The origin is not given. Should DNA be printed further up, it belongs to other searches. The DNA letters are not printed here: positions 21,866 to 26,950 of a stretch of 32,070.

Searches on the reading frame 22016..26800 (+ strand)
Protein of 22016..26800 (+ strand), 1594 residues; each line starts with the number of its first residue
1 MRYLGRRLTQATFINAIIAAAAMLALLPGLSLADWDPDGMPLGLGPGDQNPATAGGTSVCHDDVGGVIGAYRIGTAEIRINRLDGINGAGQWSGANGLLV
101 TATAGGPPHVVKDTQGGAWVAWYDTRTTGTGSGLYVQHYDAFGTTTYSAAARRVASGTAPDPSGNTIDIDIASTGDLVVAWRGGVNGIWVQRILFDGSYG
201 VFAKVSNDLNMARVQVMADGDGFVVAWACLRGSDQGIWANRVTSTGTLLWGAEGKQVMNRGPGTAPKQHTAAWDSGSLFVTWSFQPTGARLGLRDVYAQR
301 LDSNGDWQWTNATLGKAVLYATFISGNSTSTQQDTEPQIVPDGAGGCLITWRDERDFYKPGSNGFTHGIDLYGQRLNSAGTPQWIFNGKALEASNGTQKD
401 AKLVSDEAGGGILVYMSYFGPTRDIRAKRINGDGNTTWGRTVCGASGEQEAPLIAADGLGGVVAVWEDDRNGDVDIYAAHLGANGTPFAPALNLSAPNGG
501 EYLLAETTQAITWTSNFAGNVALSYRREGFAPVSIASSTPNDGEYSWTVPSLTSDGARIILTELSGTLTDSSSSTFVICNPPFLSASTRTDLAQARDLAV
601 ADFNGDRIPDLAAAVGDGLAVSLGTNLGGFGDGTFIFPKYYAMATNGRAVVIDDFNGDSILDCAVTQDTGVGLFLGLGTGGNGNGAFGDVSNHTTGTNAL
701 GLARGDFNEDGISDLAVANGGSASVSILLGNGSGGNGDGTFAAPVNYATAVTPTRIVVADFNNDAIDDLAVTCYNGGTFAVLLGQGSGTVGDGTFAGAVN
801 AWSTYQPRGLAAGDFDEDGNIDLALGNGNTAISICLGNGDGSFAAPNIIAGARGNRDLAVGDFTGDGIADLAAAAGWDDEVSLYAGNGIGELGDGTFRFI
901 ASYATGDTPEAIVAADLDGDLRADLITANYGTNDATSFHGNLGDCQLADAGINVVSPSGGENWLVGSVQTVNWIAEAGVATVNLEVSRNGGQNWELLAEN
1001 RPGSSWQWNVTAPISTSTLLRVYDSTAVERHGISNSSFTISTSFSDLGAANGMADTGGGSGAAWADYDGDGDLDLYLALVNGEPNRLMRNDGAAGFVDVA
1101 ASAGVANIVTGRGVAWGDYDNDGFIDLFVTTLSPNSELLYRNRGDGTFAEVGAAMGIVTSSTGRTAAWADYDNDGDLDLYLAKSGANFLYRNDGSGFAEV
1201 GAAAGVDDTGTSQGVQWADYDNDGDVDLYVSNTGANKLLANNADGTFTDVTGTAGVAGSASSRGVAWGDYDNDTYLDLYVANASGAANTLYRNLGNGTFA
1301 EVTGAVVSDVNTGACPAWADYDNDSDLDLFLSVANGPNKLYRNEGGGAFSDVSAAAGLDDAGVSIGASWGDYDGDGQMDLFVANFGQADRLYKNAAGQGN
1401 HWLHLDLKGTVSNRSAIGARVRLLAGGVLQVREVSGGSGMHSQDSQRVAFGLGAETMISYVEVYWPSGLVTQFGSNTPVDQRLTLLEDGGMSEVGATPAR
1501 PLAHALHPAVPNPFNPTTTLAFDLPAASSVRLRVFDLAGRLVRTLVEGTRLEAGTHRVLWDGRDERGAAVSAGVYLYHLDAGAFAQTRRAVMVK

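Call 25: search_protein_families(library=pfam, proteins=[window:22016-26800:+], max_evalue=0.001)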
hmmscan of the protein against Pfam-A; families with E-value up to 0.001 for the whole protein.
window:22016-26800:+ (1594 aa): 4 families
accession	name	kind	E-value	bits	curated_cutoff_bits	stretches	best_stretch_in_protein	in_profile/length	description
PF13517.12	FG-GAP_3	-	1.4e-79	263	26.9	11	1118-1180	1-60/61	FG-GAP-like repeat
PF01839.29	FG-GAP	-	2.7e-23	81.8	22.1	0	856-884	3-27/37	FG-GAP repeat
PF07593.17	UnbV_ASPIC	-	3.9e-18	65.5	23.4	1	1416-1484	1-68/68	ASPIC and UnbV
PF13860.13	FlgD_ig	-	2.5e-09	37.4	27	1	1518-1578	10-72/79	FlgD Ig-like domain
